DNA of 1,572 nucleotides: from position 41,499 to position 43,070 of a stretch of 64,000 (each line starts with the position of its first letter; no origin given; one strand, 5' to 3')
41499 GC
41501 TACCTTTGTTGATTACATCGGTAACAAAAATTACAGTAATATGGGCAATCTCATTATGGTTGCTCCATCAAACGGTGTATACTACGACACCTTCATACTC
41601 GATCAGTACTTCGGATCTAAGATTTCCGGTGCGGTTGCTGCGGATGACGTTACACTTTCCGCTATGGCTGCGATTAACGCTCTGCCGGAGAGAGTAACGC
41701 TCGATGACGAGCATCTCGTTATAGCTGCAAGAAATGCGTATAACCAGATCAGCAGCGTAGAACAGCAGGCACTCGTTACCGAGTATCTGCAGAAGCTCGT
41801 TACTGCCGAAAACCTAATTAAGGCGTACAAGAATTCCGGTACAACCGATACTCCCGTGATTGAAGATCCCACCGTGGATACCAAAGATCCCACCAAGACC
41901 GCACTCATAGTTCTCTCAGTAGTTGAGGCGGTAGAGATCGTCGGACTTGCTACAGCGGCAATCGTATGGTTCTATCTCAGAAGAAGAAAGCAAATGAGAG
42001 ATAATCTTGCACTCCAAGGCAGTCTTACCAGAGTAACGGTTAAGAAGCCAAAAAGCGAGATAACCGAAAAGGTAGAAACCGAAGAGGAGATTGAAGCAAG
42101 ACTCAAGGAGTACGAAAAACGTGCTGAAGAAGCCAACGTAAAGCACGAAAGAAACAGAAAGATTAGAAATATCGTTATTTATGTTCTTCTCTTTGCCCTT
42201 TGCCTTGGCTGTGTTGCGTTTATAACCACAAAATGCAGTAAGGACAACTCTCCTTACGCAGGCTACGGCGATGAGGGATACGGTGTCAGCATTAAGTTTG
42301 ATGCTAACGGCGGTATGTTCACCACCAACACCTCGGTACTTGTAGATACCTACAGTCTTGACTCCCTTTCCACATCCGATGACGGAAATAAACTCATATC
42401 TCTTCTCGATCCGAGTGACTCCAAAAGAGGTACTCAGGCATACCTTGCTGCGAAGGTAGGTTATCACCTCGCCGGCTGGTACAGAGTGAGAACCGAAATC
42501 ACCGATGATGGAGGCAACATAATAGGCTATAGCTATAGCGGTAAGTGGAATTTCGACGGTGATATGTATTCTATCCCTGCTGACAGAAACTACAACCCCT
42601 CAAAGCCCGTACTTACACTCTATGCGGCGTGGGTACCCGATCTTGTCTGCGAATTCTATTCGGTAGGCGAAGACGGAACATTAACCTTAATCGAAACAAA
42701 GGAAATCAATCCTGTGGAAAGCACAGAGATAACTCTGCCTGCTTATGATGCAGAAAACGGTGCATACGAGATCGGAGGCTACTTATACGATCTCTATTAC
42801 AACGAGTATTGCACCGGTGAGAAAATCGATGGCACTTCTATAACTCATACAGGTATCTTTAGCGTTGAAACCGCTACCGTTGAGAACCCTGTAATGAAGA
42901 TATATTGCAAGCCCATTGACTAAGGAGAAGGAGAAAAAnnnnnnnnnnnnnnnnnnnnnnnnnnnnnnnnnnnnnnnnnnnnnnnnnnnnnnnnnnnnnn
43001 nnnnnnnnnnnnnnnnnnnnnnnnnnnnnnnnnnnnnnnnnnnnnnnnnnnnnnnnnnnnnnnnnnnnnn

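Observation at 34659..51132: A 2754-aa S8 surface protease is co-operonic with a heavily decorated Opp/Dpp-type peptide ABC importer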

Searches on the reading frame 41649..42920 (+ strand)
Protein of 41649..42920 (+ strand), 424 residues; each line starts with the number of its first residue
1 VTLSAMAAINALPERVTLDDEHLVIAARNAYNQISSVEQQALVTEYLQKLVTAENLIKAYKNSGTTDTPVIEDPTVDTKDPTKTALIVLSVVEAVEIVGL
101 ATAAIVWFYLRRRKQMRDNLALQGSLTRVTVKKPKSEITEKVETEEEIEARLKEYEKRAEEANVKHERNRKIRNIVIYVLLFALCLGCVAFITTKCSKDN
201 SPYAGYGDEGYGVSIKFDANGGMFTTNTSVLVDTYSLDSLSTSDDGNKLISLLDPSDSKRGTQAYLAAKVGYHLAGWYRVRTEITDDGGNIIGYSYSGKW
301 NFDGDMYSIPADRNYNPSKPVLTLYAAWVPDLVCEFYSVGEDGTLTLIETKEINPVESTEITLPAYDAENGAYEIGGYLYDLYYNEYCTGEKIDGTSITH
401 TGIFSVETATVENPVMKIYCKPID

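Call 27: search_protein_families(library=ncbifam, proteins=[window:41649-42920:+], max_evalue=0.01)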
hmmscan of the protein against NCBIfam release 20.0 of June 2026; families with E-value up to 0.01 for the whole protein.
window:41649-42920:+ (424 aa): 0 families

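Call 28: search_protein_families(library=pfam, proteins=[window:41649-42920:+], max_evalue=5)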
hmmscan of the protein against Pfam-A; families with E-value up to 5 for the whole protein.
window:41649-42920:+ (424 aa): 4 families
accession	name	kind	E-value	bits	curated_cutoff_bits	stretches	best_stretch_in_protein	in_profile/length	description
PF10411.14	DsbC_N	-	0.15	12.1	25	1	274-314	31-67/70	Disulfide bond isomerase protein N-terminal domain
PF08496.15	Peptidase_S49_N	-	0.16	12.5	27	1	92-182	11-97/147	Peptidase family S49 N-terminal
PF05361.17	PP1_inhibitor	-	2.7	8.5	22.4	1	117-158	22-63/141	PKC-activated protein phosphatase-1 inhibitor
PF15433.11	MRP-S31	-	3.4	7.6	28.7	0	19-85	60-128/304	Mitochondrial 28S ribosomal protein S31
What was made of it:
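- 42228..42920 (+): Ectodomain derived from the accessory lipoprotein (aa 2524-2754): InlB B-repeat-like beta domains. The C-terminal ~190-aa beta-helix domain of the standalone protein is missing here. Flg_new hits are below the Pfam threshold (call 28).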
